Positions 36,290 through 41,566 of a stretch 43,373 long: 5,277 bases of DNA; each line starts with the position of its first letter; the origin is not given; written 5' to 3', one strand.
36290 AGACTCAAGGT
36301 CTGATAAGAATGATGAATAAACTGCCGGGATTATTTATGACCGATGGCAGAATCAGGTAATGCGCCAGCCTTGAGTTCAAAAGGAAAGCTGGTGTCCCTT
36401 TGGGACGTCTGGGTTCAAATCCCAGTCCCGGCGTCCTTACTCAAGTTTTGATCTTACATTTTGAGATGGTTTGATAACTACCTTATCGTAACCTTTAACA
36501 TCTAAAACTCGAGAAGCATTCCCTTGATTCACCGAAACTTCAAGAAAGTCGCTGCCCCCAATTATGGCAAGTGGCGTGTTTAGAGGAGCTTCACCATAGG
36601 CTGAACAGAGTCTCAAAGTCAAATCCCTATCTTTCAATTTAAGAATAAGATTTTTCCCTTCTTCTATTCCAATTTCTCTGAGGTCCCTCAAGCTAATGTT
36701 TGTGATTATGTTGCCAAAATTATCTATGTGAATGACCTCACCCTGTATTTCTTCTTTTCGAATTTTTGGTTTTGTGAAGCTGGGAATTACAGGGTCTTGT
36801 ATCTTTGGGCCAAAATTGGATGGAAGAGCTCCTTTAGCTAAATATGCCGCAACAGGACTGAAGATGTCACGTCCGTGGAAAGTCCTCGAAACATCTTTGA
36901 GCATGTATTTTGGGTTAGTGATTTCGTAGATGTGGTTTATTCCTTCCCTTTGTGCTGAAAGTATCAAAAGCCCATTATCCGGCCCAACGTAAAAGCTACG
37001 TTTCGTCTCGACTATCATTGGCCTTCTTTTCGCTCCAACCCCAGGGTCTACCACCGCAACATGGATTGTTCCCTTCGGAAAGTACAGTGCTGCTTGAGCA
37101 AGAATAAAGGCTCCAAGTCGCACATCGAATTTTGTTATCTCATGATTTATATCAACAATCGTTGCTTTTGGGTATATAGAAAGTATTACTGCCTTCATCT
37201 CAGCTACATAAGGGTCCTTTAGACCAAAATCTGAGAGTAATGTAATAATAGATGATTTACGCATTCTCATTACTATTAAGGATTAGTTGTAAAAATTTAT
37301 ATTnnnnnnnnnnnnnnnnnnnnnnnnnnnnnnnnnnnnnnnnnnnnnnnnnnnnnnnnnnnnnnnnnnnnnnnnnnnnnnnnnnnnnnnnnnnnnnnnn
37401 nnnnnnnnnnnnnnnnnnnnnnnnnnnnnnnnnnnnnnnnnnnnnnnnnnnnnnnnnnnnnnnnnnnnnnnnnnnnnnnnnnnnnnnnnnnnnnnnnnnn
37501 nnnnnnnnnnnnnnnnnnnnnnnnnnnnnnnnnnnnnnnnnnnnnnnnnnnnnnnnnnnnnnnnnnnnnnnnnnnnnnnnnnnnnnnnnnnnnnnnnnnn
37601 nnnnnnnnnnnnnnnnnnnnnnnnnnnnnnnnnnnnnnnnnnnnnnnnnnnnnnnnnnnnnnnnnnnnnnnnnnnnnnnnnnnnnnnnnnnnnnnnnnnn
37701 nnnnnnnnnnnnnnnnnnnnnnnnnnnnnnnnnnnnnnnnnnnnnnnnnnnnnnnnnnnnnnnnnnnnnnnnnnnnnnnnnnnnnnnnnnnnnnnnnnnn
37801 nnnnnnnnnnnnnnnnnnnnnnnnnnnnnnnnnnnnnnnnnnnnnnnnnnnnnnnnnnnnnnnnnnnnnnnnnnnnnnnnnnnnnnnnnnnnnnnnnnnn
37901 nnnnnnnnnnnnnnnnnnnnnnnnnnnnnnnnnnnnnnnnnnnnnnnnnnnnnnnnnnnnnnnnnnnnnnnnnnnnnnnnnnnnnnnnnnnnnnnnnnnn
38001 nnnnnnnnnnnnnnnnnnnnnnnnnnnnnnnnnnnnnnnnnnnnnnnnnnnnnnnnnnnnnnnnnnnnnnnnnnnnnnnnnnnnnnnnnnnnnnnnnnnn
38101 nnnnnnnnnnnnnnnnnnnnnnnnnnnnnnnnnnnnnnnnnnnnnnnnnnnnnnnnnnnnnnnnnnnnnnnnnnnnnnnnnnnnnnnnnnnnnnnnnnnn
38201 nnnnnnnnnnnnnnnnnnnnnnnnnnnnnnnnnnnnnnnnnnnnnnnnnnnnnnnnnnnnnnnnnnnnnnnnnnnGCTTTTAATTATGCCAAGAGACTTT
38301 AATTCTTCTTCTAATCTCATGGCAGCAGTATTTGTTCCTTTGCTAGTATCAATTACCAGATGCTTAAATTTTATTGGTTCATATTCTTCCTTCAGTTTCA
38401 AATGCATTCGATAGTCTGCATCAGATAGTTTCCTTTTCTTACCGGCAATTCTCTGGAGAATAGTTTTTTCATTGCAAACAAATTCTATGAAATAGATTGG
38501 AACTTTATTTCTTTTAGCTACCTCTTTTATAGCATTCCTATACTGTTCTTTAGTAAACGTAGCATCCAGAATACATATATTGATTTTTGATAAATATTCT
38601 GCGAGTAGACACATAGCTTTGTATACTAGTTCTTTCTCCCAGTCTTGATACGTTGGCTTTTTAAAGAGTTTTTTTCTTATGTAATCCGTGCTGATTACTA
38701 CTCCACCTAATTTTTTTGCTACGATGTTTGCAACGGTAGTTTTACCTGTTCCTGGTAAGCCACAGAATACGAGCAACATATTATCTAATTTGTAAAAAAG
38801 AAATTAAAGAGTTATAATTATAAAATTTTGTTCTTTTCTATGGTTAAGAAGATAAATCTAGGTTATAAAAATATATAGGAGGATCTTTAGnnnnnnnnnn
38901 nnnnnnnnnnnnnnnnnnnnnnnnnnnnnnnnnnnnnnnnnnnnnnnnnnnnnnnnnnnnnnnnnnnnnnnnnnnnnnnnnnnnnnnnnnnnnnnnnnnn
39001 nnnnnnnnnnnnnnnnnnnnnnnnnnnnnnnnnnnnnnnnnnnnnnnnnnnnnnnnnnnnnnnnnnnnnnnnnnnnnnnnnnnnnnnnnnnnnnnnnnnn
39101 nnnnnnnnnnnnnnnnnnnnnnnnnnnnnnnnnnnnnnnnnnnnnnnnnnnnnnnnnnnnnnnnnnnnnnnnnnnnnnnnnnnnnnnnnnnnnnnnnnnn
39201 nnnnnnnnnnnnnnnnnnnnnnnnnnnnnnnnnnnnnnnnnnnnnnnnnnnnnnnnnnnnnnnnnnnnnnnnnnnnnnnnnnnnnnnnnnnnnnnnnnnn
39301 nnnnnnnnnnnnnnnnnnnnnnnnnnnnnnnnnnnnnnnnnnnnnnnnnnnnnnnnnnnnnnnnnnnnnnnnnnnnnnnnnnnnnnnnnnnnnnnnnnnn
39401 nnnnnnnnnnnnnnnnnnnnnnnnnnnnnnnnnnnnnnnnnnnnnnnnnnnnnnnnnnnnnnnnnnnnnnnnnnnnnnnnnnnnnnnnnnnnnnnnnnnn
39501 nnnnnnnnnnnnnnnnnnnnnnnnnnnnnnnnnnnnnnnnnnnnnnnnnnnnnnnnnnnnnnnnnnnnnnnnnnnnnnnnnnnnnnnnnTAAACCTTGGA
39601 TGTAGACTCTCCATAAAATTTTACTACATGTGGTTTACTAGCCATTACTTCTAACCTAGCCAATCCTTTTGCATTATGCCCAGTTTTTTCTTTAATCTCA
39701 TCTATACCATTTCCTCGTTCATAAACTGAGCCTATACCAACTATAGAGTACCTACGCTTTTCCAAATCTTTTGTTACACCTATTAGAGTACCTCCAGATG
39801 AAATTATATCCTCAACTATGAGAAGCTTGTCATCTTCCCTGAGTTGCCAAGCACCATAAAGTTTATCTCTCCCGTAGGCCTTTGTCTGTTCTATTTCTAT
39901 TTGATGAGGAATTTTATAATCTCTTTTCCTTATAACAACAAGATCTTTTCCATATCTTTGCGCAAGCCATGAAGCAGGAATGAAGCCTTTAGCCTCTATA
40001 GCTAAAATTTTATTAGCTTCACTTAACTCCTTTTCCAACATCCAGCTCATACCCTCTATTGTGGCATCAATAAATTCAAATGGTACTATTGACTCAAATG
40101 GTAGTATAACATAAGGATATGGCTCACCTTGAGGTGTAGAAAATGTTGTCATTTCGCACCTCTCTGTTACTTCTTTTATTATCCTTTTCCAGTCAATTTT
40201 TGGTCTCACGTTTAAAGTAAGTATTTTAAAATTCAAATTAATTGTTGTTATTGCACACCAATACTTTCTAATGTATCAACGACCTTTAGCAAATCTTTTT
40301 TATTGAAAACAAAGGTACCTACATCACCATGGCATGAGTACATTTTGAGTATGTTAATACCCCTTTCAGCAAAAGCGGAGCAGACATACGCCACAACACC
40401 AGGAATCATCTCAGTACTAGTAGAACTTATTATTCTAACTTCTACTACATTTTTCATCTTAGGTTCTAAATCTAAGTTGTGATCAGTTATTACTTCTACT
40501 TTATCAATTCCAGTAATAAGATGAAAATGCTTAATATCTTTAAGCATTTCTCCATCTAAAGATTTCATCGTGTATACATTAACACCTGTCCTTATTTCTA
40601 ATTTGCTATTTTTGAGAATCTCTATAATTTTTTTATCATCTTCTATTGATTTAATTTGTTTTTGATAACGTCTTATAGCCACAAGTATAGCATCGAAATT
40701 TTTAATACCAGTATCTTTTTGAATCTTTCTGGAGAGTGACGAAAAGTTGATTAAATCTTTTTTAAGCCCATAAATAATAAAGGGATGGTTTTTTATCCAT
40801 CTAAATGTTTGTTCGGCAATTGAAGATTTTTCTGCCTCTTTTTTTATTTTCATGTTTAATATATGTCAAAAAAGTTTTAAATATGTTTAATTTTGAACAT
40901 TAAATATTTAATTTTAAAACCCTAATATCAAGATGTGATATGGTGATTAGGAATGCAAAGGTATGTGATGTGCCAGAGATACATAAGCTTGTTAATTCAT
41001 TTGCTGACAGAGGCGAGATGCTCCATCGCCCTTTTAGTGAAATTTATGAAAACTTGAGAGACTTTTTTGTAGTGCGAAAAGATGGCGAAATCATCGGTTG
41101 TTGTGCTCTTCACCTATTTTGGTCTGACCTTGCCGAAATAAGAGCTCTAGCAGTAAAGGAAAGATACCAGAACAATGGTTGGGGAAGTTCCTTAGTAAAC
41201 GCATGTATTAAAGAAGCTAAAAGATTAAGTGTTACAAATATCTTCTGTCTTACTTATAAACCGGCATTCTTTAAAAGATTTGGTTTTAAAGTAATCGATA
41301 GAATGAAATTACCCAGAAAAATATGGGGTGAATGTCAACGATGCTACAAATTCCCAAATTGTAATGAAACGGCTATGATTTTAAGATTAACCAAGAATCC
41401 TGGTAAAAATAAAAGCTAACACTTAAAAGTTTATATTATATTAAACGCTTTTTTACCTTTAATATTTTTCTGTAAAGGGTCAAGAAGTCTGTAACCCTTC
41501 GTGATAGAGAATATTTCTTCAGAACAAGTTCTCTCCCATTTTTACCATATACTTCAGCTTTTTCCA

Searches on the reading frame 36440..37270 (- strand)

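Call 31: search_protein_families(library=pfam, proteins=[window:36440-37270:-])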
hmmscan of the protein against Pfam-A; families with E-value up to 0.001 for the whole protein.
window:36440-37270:- (277 aa): 2 families
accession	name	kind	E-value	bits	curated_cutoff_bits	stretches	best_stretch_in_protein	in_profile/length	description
PF01887.21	SAM_HAT_N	-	2.7e-57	193.1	26.3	1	9-153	1-144/145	SAM hydroxide adenosyltransferase N-terminal domain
PF20257.3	SAM_HAT_C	-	4.4e-20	72.2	25.5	1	177-264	1-83/84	SAM hydroxide adenosyltransferase C-terminal domain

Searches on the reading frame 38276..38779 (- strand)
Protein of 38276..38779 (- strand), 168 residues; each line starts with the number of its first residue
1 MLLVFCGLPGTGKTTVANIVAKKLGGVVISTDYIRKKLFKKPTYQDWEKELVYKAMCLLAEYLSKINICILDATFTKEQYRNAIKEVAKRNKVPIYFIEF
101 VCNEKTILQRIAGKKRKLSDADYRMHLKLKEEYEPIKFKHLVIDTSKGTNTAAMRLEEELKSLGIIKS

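Call 31: search_protein_families(library=pfam, proteins=[window:38276-38779:-])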
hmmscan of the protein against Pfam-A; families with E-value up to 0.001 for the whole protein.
window:38276-38779:- (168 aa): 9 families
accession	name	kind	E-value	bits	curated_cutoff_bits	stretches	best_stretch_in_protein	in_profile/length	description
PF13671.12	AAA_33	-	4.2e-24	85.9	27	1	2-135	1-142/143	AAA domain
PF08433.16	KTI12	-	9.3e-10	38.9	22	1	1-117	1-122/271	Chromatin associated protein KTI12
PF01591.24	6PF2K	-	1.4e-09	38.1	27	1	46-124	75-154/223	6-phosphofructo-2-kinase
PF13238.12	AAA_18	-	1.2e-07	32.6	29.4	1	5-116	3-113/128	AAA domain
PF13207.12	AAA_17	-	1.3e-07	32.4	27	1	7-122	2-130/136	AAA domain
PF01583.26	APS_kinase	-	9.6e-06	26.1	21.1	1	3-99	5-104/152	Adenylylsulphate kinase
PF00004.35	AAA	-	6.2e-05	23.9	21.2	1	4-32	2-30/131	ATPase family associated with various cellular activities (AAA)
PF00406.28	ADK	-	0.00026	21.6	26.8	0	6-124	2-127/151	Adenylate kinase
PF13521.12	AAA_28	-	0.00072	20.3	27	0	4-39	3-37/164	AAA domain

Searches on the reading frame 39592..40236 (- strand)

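Call 31: search_protein_families(library=pfam, proteins=[window:39592-40236:-])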
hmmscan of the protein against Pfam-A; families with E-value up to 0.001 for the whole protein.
window:39592-40236:- (215 aa): 1 family
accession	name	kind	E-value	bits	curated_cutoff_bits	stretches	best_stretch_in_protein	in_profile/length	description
PF00156.33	Pribosyltran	-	1.6e-11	44.2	26.3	1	76-182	32-134/158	Phosphoribosyl transferase domain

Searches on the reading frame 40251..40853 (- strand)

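Call 31: search_protein_families(library=pfam, proteins=[window:40251-40853:-])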
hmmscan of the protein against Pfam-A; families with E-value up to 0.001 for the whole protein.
window:40251-40853:- (201 aa): 3 families
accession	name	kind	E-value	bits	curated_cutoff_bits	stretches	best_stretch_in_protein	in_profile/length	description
PF24367.1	DUF7523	-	4.5e-07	30.7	27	1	11-87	1-74/158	Family of unknown function (DUF7523)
PF13840.12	ACT_7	-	3e-05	24.2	27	1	138-196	8-64/65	ACT domain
PF01842.31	ACT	-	6.4e-05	23.1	27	1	151-196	11-62/66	ACT domain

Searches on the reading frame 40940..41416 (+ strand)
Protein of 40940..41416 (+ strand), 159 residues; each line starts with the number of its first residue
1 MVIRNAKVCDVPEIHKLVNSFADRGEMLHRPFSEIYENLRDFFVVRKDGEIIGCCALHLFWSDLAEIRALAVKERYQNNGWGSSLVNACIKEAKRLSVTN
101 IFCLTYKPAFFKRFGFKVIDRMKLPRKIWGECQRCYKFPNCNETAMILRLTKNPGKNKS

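Call 31: search_protein_families(library=pfam, proteins=[window:40940-41416:+])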
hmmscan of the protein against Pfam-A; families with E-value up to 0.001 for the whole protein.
window:40940-41416:+ (159 aa): 5 families
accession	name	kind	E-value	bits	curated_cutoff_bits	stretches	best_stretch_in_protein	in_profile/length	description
PF00583.31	Acetyltransf_1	-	2.3e-15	57.4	20.7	1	38-116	31-116/116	Acetyltransferase (GNAT) family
PF13508.13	Acetyltransf_7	-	2.9e-14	53.6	27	1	41-118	4-84/84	Acetyltransferase (GNAT) domain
PF13673.13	Acetyltransf_10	-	4e-07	30.5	23.6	1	39-122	30-113/128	Acetyltransferase (GNAT) domain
PF13420.13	Acetyltransf_4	-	2.6e-05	24.8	24.3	1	26-128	35-146/155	Acetyltransferase (GNAT) domain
PF23209.2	IDM1_C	-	9.1e-05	23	33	1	43-123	36-119/140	Increased DNA methylation 1, C-terminal domain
